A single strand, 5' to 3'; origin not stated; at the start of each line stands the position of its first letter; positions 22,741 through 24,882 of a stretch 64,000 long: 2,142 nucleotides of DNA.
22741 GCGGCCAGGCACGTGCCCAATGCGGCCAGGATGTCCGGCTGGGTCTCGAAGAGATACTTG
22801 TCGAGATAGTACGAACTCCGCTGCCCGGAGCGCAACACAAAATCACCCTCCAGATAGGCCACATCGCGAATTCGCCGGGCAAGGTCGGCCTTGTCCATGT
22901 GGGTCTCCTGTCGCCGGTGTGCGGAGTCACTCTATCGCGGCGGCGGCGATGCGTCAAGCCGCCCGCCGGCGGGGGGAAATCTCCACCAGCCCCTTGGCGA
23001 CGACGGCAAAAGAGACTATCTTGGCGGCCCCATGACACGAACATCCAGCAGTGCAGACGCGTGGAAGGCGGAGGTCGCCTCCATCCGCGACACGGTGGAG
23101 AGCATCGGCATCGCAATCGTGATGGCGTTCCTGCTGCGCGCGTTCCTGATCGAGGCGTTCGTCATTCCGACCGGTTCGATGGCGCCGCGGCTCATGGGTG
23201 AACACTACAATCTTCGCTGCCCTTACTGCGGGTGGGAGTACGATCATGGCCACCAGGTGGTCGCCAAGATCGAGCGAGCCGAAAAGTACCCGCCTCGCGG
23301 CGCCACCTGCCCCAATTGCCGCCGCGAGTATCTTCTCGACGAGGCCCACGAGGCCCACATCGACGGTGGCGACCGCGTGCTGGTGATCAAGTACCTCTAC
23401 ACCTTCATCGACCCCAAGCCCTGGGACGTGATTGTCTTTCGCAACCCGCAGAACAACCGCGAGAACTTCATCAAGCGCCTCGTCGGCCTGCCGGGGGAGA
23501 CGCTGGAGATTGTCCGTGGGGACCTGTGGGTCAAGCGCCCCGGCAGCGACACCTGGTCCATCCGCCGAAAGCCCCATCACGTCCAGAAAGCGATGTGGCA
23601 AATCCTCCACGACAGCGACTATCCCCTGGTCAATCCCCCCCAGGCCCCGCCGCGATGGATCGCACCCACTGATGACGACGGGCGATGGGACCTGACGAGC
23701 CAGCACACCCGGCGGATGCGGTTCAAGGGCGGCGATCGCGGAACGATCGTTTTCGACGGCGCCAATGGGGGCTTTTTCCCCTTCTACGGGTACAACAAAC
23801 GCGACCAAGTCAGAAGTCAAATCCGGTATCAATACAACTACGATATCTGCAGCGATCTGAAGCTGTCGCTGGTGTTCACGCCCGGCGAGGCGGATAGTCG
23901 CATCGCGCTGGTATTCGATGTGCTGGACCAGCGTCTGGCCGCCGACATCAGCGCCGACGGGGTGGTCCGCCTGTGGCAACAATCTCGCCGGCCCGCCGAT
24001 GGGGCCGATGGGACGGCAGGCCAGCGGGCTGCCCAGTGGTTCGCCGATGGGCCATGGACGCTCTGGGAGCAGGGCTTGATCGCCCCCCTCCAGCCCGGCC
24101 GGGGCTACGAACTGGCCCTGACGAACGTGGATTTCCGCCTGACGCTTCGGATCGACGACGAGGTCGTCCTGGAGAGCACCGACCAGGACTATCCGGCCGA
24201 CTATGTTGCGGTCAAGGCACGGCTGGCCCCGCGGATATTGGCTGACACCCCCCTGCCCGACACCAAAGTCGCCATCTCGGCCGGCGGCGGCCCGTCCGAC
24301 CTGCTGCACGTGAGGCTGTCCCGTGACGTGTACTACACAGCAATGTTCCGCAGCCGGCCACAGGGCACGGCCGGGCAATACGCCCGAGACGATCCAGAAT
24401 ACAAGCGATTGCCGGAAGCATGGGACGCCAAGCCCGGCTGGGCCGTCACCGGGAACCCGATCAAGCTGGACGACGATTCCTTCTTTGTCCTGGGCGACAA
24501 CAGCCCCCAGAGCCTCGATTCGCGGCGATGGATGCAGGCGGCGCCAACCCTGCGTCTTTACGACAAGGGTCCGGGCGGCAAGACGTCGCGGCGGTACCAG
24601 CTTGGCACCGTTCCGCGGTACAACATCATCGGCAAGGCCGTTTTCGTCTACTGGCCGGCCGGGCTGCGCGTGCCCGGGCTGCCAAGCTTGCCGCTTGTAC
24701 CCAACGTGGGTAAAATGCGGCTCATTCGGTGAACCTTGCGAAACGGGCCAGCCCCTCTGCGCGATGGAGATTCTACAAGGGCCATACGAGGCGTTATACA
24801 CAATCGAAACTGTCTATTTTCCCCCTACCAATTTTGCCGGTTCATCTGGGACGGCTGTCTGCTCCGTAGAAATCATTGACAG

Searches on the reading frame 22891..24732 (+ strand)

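Call 11: search_protein_families(library=pfam, proteins=[window:22891-24732:+], max_evalue=0.01)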
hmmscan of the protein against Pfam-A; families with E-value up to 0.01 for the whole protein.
window:22891-24732:+ (613 aa): 1 family
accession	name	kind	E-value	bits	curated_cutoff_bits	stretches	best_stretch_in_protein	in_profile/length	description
PF10502.14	Peptidase_S26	-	6.1e-29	101.6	22.9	3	156-215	36-95/168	Signal peptidase, peptidase S26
